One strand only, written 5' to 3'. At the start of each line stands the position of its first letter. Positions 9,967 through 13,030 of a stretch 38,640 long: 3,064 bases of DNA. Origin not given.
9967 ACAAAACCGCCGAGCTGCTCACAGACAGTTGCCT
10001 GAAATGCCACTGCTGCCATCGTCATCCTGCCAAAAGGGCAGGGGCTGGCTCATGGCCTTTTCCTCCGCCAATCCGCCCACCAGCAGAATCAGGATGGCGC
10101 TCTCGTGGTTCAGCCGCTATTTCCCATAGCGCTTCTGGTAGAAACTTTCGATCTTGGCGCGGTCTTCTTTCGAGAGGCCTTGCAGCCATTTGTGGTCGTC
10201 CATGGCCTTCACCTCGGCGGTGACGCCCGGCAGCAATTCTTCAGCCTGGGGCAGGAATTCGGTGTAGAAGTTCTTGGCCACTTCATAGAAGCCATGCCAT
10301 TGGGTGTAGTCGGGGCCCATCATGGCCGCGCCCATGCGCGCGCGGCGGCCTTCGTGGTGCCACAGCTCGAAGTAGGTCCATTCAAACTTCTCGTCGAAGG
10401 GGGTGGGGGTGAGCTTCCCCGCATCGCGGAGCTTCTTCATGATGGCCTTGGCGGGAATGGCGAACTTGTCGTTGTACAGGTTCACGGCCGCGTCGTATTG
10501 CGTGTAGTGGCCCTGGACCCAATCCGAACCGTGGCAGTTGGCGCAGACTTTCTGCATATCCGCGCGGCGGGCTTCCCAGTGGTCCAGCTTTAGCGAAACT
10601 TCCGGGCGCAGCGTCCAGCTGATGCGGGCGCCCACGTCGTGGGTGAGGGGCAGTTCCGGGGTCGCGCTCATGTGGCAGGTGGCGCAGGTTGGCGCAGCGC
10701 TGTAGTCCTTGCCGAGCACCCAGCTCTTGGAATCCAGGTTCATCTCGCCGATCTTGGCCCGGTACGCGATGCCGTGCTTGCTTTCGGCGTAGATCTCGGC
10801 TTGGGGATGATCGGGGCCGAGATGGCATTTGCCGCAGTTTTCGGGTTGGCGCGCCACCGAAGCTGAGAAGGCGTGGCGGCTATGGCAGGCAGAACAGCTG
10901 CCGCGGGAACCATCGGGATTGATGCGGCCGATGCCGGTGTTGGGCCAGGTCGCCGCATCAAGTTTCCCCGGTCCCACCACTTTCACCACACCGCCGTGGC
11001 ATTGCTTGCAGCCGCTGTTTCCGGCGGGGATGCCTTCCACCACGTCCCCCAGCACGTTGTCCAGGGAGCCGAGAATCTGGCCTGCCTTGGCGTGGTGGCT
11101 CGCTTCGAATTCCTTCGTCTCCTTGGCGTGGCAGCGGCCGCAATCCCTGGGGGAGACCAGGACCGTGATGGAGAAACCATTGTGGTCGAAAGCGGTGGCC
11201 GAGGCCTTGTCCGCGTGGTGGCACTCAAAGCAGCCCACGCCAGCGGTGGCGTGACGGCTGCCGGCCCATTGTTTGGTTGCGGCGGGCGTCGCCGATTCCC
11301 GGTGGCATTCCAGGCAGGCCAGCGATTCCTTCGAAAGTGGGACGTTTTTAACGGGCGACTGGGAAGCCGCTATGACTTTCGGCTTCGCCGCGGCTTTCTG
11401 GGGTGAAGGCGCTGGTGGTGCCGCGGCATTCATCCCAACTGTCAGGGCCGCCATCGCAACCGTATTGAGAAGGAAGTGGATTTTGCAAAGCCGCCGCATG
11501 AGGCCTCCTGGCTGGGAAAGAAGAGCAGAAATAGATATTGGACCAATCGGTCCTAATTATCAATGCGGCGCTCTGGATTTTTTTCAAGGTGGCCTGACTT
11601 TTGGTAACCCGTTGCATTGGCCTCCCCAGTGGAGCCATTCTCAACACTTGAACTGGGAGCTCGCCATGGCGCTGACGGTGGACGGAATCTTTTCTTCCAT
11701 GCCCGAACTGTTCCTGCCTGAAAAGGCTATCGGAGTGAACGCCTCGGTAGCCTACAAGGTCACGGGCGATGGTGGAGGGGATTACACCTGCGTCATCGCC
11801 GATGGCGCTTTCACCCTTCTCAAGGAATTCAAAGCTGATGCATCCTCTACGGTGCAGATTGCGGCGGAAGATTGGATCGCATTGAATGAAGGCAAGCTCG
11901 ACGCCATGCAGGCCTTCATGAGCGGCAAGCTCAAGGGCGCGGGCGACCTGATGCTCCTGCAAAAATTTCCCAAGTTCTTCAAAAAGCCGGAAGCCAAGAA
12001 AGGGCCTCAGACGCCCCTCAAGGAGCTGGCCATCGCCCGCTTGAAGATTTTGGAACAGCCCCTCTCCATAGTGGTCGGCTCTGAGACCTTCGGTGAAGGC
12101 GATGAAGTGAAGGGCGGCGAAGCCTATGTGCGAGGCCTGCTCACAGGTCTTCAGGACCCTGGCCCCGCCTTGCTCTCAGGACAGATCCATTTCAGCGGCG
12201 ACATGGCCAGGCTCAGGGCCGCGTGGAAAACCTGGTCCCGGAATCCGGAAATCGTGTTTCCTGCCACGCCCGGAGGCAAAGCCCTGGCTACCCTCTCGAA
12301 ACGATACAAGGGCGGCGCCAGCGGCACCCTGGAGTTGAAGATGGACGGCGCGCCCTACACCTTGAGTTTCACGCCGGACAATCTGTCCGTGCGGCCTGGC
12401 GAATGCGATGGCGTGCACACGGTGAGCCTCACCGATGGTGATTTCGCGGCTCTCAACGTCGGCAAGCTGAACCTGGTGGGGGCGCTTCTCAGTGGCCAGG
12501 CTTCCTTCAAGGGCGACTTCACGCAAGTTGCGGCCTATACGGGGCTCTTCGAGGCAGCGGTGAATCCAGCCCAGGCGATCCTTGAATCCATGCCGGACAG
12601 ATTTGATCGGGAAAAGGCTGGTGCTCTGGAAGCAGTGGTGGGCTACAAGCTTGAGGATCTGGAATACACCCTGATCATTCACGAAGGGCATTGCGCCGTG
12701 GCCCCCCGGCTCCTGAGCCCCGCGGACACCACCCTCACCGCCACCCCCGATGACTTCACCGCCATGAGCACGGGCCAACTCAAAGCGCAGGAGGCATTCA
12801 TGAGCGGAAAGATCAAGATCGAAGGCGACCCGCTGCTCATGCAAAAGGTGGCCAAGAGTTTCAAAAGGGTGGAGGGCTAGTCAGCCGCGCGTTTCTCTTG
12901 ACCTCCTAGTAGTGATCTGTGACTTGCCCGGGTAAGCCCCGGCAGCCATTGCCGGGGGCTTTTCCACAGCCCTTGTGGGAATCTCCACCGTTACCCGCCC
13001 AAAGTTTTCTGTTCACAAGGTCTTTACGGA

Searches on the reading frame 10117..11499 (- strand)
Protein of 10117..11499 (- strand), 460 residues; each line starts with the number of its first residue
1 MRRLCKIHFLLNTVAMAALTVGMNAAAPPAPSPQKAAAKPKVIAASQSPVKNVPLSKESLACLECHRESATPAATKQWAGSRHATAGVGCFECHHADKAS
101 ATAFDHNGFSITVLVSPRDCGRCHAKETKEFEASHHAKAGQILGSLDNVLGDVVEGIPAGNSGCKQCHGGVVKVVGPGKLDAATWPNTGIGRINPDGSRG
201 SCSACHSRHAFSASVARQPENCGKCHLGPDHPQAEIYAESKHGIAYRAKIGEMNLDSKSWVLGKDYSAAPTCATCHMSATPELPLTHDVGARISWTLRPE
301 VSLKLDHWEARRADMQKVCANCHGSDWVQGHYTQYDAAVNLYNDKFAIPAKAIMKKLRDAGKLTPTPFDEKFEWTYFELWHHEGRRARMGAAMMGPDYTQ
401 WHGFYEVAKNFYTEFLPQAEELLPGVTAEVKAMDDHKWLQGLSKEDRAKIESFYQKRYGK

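Call 64: search_protein_families(library=pfam, proteins=[window:10117-11499:-], max_evalue=0.00001)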
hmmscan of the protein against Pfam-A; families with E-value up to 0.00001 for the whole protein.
window:10117-11499:- (460 aa): 5 families
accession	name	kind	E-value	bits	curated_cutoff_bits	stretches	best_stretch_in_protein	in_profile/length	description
PF13447.11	Multi-haem_cyto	-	3.1e-28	99.2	21.9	1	200-364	96-262/269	Seven times multi-haem cytochrome CxxCH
PF14522.11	Cytochrome_C7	-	9.6e-11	41.8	24.8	0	57-124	11-66/67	Cytochrome c7 and related cytochrome c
PF13435.11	Cytochrome_C554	-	2.4e-09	38.5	20.8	0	222-279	2-58/84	Cytochrome c554 and c-prime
PF14537.11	Cytochrom_c3_2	-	3.9e-08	34.1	25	0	119-226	8-78/79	Cytochrome c3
PF09699.15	Paired_CXXCH_1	-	6.9e-06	26.1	20.6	0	199-226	6-36/41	Doubled CXXCH motif (Paired_CXXCH_1)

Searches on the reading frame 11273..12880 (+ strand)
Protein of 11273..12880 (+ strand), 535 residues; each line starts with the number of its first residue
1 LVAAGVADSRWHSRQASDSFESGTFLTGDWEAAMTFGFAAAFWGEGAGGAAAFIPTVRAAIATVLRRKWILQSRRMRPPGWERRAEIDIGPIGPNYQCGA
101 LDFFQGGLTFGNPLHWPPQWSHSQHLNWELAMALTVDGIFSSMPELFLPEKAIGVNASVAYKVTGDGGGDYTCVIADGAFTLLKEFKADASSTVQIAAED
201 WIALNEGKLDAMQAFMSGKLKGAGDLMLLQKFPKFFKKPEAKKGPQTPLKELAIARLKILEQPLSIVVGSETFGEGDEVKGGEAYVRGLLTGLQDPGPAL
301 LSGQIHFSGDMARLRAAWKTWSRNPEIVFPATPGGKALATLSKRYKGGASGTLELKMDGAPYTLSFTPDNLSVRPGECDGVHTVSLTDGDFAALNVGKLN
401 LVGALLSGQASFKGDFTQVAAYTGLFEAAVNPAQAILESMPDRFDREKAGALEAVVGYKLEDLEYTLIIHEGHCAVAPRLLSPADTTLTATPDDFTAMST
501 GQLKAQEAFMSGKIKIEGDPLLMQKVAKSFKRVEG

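Call 64: search_protein_families(library=pfam, proteins=[window:11273-12880:+], max_evalue=0.00001)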
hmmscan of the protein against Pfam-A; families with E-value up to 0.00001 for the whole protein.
window:11273-12880:+ (535 aa): 2 families
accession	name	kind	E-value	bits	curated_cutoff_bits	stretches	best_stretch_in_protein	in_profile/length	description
PF02036.22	SCP2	-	1.1e-41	141.7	21.3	2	437-530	5-100/101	SCP-2 sterol transfer family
PF14864.11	Alkyl_sulf_C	-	9.9e-16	58.5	27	1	434-531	14-114/125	Alkyl sulfatase C-terminal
